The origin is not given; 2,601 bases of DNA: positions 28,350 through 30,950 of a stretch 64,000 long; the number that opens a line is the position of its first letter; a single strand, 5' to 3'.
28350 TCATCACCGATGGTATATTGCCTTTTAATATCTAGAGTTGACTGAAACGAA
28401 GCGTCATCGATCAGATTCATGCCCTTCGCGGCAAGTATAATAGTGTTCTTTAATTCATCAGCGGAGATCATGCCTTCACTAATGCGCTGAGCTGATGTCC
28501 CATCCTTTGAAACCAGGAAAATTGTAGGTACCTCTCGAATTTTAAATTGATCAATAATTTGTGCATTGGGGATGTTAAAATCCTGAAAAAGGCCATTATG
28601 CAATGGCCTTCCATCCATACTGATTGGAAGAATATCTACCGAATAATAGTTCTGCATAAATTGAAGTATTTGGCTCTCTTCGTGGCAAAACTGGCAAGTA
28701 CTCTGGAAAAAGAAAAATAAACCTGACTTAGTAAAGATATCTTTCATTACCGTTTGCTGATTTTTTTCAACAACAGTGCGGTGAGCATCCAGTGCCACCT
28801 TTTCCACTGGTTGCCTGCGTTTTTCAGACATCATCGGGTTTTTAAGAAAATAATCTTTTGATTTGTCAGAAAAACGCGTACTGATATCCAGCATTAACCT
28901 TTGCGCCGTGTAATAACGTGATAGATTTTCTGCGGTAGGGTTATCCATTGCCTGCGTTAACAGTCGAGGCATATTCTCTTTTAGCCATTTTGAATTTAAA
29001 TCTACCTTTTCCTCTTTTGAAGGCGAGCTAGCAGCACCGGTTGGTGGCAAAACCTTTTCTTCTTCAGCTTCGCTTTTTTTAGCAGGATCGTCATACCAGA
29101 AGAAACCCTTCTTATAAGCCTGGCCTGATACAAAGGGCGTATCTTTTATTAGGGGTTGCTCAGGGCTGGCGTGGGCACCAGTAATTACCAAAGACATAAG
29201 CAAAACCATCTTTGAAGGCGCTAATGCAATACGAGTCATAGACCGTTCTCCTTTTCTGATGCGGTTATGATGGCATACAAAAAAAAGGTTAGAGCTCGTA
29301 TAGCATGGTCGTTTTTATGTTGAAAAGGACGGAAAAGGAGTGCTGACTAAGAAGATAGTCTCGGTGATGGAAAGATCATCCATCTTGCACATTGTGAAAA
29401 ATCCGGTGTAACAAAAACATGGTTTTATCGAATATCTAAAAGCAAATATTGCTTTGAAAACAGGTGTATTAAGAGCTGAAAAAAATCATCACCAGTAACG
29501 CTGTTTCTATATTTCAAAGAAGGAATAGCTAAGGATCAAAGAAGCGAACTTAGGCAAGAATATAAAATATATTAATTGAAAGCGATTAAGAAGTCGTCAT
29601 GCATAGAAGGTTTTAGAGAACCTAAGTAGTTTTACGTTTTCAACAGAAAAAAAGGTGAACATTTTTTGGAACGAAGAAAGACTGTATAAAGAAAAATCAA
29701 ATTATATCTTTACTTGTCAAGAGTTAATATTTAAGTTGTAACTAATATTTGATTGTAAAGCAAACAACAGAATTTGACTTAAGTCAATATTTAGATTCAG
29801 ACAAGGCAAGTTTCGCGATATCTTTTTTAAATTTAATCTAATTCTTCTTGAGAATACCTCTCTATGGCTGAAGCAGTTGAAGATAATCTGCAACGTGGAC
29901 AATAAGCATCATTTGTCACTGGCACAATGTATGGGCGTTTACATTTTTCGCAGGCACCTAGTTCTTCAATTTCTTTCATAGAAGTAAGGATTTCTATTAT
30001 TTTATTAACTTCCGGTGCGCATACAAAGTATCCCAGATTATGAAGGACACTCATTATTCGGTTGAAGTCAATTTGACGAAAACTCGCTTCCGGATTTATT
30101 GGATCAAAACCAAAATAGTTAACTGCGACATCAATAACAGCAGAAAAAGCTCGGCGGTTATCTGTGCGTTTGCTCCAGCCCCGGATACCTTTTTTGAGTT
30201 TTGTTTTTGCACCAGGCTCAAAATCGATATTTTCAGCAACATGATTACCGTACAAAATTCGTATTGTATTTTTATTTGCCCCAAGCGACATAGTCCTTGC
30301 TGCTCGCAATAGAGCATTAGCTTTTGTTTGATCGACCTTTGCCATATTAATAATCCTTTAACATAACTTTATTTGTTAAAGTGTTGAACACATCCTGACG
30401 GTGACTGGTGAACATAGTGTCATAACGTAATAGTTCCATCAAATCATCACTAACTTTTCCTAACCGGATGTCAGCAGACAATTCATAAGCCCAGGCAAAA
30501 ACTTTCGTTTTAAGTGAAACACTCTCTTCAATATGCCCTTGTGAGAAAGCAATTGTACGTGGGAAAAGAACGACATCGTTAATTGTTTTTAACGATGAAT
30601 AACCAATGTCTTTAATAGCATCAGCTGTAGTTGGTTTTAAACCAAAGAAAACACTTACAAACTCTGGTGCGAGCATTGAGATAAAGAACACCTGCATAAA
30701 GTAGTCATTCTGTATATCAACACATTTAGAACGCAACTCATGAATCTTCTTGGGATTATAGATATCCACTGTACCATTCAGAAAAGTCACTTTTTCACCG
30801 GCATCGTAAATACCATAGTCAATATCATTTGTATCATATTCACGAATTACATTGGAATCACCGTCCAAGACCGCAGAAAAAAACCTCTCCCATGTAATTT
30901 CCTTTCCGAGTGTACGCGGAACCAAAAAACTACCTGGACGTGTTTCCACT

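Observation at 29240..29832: ~590-bp AT-rich spacer between the FlhC-like gene and trhF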

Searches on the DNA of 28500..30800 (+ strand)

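Call 4: search_dna_similar(query=window:29240-29832:+, collection=plasmids, mode=near, max_rows=30, rows=spread)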
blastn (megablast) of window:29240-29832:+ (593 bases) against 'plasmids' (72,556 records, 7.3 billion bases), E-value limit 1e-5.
Records with a match: 960; places in all: 966; records where one place covers at least 80% of the query: 956.
Best place of each record, by identity: >=99% 508; 95-99% 452.
By first word of the organism name: Escherichia 321; Enterobacter 260; Salmonella 254; Klebsiella 58; Citrobacter 33; Leclercia 10; Raoultella 8; Serratia 7; Shigella 2; Kluyvera 2; and 4 more.
By predicted mobility (MOB-suite, as given by PLSDB): conjugative 960.
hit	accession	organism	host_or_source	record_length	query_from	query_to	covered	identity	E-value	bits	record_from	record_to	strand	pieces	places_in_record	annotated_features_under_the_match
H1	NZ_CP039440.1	Salmonella enterica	chicken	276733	1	593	100%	100.0%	0e+0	1115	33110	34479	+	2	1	IS1 family transposase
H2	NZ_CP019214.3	Escherichia coli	Culture,Sewage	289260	1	593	100%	100.0%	0e+0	1096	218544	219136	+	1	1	none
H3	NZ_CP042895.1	Escherichia coli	food,raw milk cheese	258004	1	593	100%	100.0%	0e+0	1096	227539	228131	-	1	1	none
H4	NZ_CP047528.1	Salmonella enterica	feces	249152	1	593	100%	100.0%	0e+0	1096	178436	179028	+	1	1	none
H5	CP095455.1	Escherichia coli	pig,cell culture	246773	1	593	100%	100.0%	0e+0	1096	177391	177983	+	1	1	none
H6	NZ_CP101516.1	Escherichia coli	migratory bird,feces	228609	1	593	100%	100.0%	0e+0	1096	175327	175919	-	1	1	none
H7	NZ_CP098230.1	Escherichia coli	bovine,whole organism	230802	1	593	100%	100.0%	0e+0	1096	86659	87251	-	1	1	none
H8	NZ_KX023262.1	Escherichia coli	chicken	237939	1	593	100%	100.0%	0e+0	1096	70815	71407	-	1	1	none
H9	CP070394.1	Escherichia coli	food,chicken meat inner strip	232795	1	593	100%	100.0%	0e+0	1096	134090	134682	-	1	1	none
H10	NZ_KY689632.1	Escherichia coli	human feces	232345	1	593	100%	100.0%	0e+0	1096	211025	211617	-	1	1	none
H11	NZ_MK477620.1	Salmonella enterica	Homo sapiens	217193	1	593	100%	100.0%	0e+0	1096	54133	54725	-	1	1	none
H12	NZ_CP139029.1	Klebsiella aerogenes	Homo sapiens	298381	1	593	100%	100.0%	0e+0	1096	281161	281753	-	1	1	none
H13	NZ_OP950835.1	Escherichia coli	Homo sapiens,urine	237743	1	593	100%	100.0%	0e+0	1096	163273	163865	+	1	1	none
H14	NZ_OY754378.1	Escherichia coli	hen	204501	1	593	100%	100.0%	0e+0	1096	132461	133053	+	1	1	none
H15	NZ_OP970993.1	Salmonella enterica subsp. enterica serovar Typhimurium ...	-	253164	1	593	100%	99.8%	0e+0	1090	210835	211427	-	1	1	none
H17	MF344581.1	Enterobacter cloacae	-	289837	1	593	100%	97.8%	0e+0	1022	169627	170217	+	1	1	none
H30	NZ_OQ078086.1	Escherichia coli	-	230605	290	593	51%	100.0%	2e-157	562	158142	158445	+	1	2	none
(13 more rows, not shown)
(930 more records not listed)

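Call 7: search_rna_families(source=window, start=28500, end=30800, threshold=evalue, max_evalue=1)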
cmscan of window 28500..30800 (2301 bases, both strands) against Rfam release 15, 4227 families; matches with E-value up to 1: 1.
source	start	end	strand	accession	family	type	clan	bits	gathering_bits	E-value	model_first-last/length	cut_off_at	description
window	30500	30523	-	RF01072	TMV_UPD-PK3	Cis-reg;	-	21.3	34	0.027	1-31/31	no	Pseudoknot of upstream pseudoknot domain (UPD) of the 3'UTR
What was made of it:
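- On Known RNA family (Rfam 15): No hit at E<=1 inside the spacer (call 7).
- Tried and rejected: Rfam scan of 28500-30800: nothing in the spacer (call 7).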

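Call 8: get_annotated_region(hit=H2, flank=5000)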
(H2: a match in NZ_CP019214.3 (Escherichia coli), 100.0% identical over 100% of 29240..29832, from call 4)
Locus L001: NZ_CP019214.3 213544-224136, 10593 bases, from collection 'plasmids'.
description: Escherichia coli strain WCHEC050613 plasmid pMCR_WCHEC050613, complete sequence
organism: Escherichia coli (NCBI taxid 562)
taxonomy: Bacteria; Pseudomonadota; Gammaproteobacteria; Enterobacterales; Enterobacteriaceae; Escherichia; Escherichia coli
host: -; source: Culture,Sewage; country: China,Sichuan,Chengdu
typing (MOB-suite, as given by PLSDB): conjugative; replicon IncHI2A,IncN,rep_cluster_1088; relaxase MOBH; mating-pair formation MPF_F
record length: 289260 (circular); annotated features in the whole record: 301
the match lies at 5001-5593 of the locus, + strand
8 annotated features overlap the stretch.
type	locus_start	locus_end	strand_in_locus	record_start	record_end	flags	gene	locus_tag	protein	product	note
CDS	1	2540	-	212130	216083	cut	-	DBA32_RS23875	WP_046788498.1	conjugal transfer protein TraG N-terminal domain-containing protein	-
CDS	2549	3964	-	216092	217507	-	trhH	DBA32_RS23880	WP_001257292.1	IncHI-type conjugal transfer protein TrhH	-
CDS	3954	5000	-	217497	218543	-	-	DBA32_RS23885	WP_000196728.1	thioredoxin family protein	-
CDS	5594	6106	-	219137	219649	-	-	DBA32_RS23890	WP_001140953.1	hypothetical protein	-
CDS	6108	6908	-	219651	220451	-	-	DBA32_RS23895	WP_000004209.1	hypothetical protein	-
CDS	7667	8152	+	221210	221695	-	mobI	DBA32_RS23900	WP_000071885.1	conjugative transfer protein MobI(A/C)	-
CDS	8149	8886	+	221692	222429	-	-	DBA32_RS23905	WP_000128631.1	hypothetical protein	-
CDS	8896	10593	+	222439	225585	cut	mobH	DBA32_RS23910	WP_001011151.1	MobH family relaxase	-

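Call 9: search_dna_similar(query=window:29100-30000:+, collection=plasmids, mode=distant, max_rows=40, rows=spread)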
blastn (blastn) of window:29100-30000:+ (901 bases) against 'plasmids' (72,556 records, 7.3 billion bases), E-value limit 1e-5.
Records with a match: 1366; places in all: 1386; records where one place covers at least 80% of the query: 956.
Best place of each record, by identity: >=99% 511; 95-99% 448; 80-90% 1; 60-80% 406.
By first word of the organism name: Escherichia 566; Salmonella 340; Enterobacter 272; Klebsiella 84; Citrobacter 57; Leclercia 14; Raoultella 8; Serratia 7; Shigella 6; Kluyvera 2; and 7 more.
By predicted mobility (MOB-suite, as given by PLSDB): conjugative 1228; mobilizable 103; non-mobilizable 35.
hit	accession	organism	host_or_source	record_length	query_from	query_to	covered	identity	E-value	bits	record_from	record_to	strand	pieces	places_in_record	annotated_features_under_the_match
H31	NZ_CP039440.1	Salmonella enterica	chicken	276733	1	901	100%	100.0%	0e+0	1644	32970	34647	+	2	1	IS1 family transposase | hypothetical protein | thioredoxin family protein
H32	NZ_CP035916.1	Salmonella enterica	Homo sapiens,Blood culture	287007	1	901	100%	100.0%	0e+0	1626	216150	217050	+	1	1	hypothetical protein | thioredoxin family protein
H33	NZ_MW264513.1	Salmonella enterica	-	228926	1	901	100%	100.0%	0e+0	1626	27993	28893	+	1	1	hypothetical protein | thioredoxin family protein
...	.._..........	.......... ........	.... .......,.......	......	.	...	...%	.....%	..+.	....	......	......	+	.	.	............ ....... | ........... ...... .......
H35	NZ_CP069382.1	Salmonella enterica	whole organism,weever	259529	1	901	100%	100.0%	0e+0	1626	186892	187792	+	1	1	hypothetical protein | thioredoxin family protein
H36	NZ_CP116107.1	Escherichia coli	whole organism,ICU patient rectal swab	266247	1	901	100%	100.0%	0e+0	1626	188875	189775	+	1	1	hypothetical protein | thioredoxin family protein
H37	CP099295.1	Escherichia coli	culture,Pooled sediment sample ...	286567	1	901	100%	100.0%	0e+0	1626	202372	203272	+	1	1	hypothetical protein | thioredoxin family protein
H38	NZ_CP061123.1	Salmonella enterica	Homo sapiens,stool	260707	1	901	100%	100.0%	0e+0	1626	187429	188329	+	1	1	hypothetical protein | thioredoxin family protein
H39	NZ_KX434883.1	Klebsiella pneumoniae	Homo sapiens,blood culture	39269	1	901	100%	100.0%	0e+0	1626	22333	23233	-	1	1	hypothetical protein | thioredoxin family protein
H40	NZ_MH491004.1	Escherichia coli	Homo sapiens,blood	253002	1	901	100%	100.0%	0e+0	1626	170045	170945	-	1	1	hypothetical protein | thioredoxin family protein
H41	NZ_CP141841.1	Escherichia coli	goose,mixed culture,fece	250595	1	901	100%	100.0%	0e+0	1626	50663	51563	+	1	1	hypothetical protein | thioredoxin family protein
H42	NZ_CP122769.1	Escherichia coli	Sus scrofa,feces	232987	1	901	100%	100.0%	0e+0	1626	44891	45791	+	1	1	hypothetical protein | thioredoxin family protein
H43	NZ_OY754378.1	Escherichia coli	hen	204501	1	901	100%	100.0%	0e+0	1626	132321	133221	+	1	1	hypothetical protein | thioredoxin family protein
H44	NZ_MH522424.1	Salmonella enterica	Homo sapiens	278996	1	901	100%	99.9%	0e+0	1621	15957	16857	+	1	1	hypothetical protein | thioredoxin family protein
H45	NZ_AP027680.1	Escherichia coli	-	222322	1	901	100%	99.4%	0e+0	1603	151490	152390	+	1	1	hypothetical protein | thioredoxin family protein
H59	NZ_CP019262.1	Escherichia coli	chicken,whole organism,stool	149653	1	901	39%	74.2%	5e-23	228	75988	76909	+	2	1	hypothetical protein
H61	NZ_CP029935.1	Salmonella enterica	-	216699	1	901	39%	73.1%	2e-21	211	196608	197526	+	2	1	hypothetical protein | thioredoxin family protein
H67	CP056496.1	Klebsiella oxytoca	culture,Wastewater influent sample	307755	1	901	39%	73.3%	2e-20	212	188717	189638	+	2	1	hypothetical protein | thioredoxin family protein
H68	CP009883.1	Pantoea sp. PSNIH1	shelf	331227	1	901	39%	73.0%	2e-20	208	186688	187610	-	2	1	hypothetical protein | conjugal transfer protein TraF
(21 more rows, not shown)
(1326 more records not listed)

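Call 11: get_annotated_region(hit=H61, flank=3000)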
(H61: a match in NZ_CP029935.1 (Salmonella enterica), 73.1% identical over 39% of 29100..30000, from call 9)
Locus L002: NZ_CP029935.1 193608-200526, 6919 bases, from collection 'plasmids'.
description: Salmonella enterica subsp. enterica serovar Typhi strain 311189_213186 plasmid pHCM1, complete sequence
organism: Salmonella enterica (NCBI taxid 90370)
taxonomy: Bacteria; Pseudomonadota; Gammaproteobacteria; Enterobacterales; Enterobacteriaceae; Salmonella; Salmonella enterica
host: -; source: -; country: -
typing (MOB-suite, as given by PLSDB): conjugative; replicon IncFIA,IncQ1; relaxase MOBH; mating-pair formation MPF_F
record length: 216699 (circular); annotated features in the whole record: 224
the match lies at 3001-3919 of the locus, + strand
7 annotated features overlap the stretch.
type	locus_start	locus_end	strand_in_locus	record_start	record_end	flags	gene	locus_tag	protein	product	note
CDS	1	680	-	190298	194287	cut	-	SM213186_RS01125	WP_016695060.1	conjugal transfer protein TraG N-terminal domain-containing protein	-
CDS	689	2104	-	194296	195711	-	trhH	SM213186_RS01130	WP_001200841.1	IncHI-type conjugal transfer protein TrhH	-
CDS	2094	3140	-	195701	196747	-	-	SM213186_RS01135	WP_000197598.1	thioredoxin family protein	-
CDS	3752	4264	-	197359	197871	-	-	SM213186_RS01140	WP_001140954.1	hypothetical protein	-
CDS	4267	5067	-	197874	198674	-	-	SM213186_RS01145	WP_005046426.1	hypothetical protein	-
CDS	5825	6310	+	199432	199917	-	mobI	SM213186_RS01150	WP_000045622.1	conjugative transfer protein MobI(A/C)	-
CDS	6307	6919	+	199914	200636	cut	-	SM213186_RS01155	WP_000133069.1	hypothetical protein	-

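Call 12: get_annotated_region(hit=H67, flank=3000)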
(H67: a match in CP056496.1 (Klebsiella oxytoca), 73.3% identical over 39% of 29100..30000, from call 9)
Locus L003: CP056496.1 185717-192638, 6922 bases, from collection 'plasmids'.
description: Klebsiella oxytoca strain RHBSTW-00452 plasmid pRHBSTW-00452_2, complete sequence
organism: Klebsiella oxytoca (NCBI taxid 571)
taxonomy: Bacteria; Pseudomonadota; Gammaproteobacteria; Enterobacterales; Enterobacteriaceae; Klebsiella; Klebsiella oxytoca
host: -; source: culture,Wastewater influent sample; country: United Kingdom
typing (MOB-suite, as given by PLSDB): conjugative; replicon IncHI1B,IncP; relaxase MOBH,MOBP; mating-pair formation MPF_F
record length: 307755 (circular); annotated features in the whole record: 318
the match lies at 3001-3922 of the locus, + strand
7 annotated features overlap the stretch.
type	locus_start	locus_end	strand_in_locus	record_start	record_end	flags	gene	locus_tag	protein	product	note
CDS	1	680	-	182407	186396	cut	-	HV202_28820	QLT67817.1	conjugal transfer protein TraG N-terminal domain-containing protein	-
CDS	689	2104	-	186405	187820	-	-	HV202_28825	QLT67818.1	conjugal transfer protein TraH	-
CDS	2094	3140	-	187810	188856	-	-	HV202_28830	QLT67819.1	thioredoxin family protein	-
CDS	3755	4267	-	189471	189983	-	-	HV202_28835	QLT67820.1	hypothetical protein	-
CDS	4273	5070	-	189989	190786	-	-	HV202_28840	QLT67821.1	trhR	-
CDS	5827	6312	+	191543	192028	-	-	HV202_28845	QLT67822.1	plasmid transfer protein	-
CDS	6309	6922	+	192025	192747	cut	-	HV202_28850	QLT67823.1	hypothetical protein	-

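Call 13: get_annotated_region(hit=H68, flank=3000)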
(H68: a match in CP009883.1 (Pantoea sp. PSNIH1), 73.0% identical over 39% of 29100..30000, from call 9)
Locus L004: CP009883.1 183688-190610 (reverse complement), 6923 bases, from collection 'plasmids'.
description: Pantoea sp. PSNIH1 plasmid pPSP-a3e, complete sequence
organism: Pantoea sp. PSNIH1 (NCBI taxid 1484158)
taxonomy: Bacteria; Pseudomonadota; Gammaproteobacteria; Enterobacterales; Erwiniaceae; Pantoea; Pantoea sp. PSNIH1
host: -; source: shelf; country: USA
typing (MOB-suite, as given by PLSDB): conjugative; replicon IncHI1B,IncP; relaxase MOBH,MOBP; mating-pair formation MPF_F
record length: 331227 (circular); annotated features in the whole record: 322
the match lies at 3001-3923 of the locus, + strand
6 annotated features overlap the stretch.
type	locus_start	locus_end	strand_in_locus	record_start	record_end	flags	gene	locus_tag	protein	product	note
CDS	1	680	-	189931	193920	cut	-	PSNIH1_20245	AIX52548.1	traG protein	-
CDS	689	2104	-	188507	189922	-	-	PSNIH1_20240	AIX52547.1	conjugal transfer protein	-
CDS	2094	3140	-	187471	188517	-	-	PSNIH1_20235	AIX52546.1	conjugal transfer protein TraF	-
CDS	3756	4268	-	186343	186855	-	-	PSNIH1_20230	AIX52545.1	hypothetical protein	-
CDS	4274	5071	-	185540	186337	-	-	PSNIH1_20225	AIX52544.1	trhR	-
CDS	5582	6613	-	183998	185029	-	-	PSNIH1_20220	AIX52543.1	DDE endonuclease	-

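Call 14: get_annotated_region(hit=H59, flank=3000)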
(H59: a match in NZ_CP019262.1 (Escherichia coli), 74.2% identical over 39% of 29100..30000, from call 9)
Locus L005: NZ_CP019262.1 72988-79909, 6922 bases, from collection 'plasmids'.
description: Escherichia coli strain 13C1065T plasmid p13C1065T-3, complete sequence
organism: Escherichia coli (NCBI taxid 562)
taxonomy: Bacteria; Pseudomonadota; Gammaproteobacteria; Enterobacterales; Enterobacteriaceae; Escherichia; Escherichia coli
host: -; source: chicken,whole organism,stool; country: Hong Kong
typing (MOB-suite, as given by PLSDB): mobilizable; replicon IncFIB; relaxase MOBH
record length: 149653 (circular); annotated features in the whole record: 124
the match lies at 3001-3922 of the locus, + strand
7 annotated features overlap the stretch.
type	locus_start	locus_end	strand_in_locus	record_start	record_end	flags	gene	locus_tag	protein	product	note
CDS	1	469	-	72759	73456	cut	-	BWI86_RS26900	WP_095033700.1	IS1-like element IS1B family transposase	GO:0006313 - DNA transposition [Evidence IEA]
CDS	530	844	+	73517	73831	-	-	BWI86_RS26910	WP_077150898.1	hypothetical protein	-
CDS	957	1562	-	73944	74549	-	-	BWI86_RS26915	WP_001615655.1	hypothetical protein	-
CDS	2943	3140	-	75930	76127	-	-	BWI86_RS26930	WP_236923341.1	hypothetical protein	-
CDS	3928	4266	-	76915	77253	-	-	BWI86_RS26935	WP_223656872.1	hypothetical protein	-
CDS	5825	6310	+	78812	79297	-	mobI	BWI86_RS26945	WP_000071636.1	conjugative transfer protein MobI(A/C)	-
CDS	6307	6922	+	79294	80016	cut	-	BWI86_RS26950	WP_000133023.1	hypothetical protein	-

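Call 73: get_annotated_region(hit=H17, flank=1200)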
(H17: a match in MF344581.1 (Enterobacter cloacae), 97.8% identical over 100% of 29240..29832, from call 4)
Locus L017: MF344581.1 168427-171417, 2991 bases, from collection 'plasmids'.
description: Enterobacter cloacae strain 13E573 plasmid p13E573-HI2, complete sequence
organism: Enterobacter cloacae (NCBI taxid 550)
taxonomy: Bacteria; Pseudomonadota; Gammaproteobacteria; Enterobacterales; Enterobacteriaceae; Enterobacter; Enterobacter cloacae
host: -; source: -; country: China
typing (MOB-suite, as given by PLSDB): conjugative; replicon IncHI2A,rep_cluster_1088; relaxase MOBH; mating-pair formation MPF_F
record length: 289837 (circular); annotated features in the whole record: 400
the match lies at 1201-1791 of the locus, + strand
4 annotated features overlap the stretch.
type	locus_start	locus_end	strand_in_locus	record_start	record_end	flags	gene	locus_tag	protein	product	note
CDS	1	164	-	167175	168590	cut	-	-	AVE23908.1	IncF plasmid conjugative transfer pilus assembly protein TraH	-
CDS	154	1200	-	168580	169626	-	-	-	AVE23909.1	IncF plasmid conjugative transfer pilus assembly protein TraF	-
CDS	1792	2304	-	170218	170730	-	-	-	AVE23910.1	hypothetical protein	-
CDS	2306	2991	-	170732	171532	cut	-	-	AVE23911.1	hypothetical protein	-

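Call 74: get_annotated_region(hit=H1, flank=300)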
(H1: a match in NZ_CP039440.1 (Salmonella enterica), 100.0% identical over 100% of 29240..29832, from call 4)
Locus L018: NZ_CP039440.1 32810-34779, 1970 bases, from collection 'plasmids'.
description: Salmonella enterica subsp. enterica serovar Kentucky strain VNSEC013 plasmid pCFSAN086836, complete sequence
organism: Salmonella enterica (NCBI taxid 192955)
taxonomy: Bacteria; Pseudomonadota; Gammaproteobacteria; Enterobacterales; Enterobacteriaceae; Salmonella; Salmonella enterica
host: -; source: chicken; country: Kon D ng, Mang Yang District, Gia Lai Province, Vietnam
typing (MOB-suite, as given by PLSDB): conjugative; replicon IncHI2A,IncN,rep_cluster_1088; relaxase MOBH; mating-pair formation MPF_F
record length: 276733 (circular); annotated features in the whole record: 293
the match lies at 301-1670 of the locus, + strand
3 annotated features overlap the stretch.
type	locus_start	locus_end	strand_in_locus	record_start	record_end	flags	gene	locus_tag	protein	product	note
CDS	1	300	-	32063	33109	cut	-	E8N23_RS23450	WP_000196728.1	thioredoxin family protein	-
CDS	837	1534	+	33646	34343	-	-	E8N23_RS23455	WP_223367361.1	IS1 family transposase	-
CDS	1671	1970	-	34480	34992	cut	-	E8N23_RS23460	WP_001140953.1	hypothetical protein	-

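Call 75: get_annotated_region(hit=H30, flank=2500)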
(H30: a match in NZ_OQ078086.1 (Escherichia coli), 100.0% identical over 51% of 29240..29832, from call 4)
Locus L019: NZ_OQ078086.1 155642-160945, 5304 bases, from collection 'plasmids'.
description: Escherichia coli strain 4281_EMB plasmid p4281_EMB, complete sequence
organism: Escherichia coli (NCBI taxid 562)
taxonomy: Bacteria; Pseudomonadota; Gammaproteobacteria; Enterobacterales; Enterobacteriaceae; Escherichia; Escherichia coli
host: -; source: -; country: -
typing (MOB-suite, as given by PLSDB): conjugative; replicon IncHI2A,rep_cluster_1088; relaxase MOBH; mating-pair formation MPF_F
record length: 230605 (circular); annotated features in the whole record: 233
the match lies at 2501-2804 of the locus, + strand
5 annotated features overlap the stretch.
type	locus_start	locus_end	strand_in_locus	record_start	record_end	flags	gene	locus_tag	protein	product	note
CDS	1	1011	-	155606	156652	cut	-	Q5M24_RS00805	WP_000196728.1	thioredoxin family protein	-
CDS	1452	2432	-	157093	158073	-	-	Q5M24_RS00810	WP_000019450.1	IS5-like element ISKpn26 family transposase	-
CDS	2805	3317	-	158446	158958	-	-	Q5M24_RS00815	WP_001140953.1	hypothetical protein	-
CDS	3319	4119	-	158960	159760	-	-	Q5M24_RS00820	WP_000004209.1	hypothetical protein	-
CDS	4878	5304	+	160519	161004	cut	mobI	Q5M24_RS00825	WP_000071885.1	conjugative transfer protein MobI(A/C)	-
